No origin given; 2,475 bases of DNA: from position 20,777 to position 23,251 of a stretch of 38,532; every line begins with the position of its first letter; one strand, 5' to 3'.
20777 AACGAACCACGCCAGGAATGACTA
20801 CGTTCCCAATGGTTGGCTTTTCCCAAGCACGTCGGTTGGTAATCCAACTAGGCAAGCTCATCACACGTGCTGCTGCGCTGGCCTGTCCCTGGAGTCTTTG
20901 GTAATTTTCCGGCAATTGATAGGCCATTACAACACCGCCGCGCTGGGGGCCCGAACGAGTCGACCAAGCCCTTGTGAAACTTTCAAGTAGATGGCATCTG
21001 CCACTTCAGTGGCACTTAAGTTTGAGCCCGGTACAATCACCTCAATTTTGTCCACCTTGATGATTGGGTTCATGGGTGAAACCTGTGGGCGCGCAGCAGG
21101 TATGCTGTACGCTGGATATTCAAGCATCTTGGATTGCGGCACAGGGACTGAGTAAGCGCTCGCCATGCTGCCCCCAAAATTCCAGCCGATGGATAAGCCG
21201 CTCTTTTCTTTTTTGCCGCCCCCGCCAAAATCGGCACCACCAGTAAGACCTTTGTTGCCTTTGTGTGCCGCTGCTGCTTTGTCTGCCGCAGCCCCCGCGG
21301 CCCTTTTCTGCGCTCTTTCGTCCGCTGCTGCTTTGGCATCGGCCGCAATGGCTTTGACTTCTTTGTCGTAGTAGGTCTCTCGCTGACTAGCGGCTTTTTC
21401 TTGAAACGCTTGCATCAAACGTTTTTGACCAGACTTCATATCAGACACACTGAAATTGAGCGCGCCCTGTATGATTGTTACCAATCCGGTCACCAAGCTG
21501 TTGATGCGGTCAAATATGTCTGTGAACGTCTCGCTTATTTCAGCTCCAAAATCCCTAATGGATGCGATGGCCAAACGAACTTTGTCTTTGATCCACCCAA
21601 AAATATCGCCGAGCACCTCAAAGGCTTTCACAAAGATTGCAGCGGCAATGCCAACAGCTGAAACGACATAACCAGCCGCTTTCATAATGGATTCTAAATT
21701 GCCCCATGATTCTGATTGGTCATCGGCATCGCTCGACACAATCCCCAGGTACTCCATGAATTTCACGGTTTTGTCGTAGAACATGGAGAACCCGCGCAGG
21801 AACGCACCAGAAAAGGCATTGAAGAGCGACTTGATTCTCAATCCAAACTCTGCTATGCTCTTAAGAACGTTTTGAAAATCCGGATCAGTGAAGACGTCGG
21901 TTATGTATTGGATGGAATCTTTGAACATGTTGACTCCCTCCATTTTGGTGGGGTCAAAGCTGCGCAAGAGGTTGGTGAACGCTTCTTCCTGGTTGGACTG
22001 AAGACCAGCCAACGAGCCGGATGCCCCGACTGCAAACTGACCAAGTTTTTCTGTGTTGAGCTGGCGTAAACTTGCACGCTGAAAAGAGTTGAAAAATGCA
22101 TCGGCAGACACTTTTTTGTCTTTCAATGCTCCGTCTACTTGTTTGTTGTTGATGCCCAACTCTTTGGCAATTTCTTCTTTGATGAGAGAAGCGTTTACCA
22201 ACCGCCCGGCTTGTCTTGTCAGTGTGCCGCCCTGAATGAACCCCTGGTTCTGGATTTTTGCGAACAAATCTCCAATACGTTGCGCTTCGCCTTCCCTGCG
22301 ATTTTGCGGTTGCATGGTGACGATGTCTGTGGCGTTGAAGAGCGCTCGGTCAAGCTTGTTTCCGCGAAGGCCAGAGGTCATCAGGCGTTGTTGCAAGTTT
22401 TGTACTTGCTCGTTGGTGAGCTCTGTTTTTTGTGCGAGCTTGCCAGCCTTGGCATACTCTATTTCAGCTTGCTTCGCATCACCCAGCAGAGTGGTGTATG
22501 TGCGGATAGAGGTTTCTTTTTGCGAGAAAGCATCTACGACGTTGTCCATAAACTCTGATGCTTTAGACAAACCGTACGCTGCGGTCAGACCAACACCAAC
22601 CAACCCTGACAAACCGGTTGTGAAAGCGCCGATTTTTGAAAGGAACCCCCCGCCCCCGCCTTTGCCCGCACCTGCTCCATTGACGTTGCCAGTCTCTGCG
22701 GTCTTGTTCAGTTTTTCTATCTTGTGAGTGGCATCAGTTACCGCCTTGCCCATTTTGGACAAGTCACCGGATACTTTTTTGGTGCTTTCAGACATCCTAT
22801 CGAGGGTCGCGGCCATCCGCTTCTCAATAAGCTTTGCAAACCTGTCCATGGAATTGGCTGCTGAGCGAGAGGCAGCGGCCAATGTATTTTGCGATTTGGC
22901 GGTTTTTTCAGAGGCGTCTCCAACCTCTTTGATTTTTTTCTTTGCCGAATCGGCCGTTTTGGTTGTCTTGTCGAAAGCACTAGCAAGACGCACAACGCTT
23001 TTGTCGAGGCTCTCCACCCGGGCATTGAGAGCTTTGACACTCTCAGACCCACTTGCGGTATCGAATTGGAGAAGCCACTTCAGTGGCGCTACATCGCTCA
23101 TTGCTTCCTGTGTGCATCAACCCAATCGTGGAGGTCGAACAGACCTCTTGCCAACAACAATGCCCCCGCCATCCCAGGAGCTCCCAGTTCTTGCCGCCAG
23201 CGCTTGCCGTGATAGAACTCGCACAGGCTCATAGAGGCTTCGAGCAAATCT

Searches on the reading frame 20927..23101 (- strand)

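Call 20: search_protein_families(library=phrogs, max_evalue=0.00001, proteins=[window:20927-23101:-])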
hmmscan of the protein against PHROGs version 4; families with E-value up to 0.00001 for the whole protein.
window:20927-23101:- (724 aa): 1 family
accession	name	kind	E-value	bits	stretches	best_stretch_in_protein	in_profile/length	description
phrog_2990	-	unknown function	1.4e-06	29.5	0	93-168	56-127/133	-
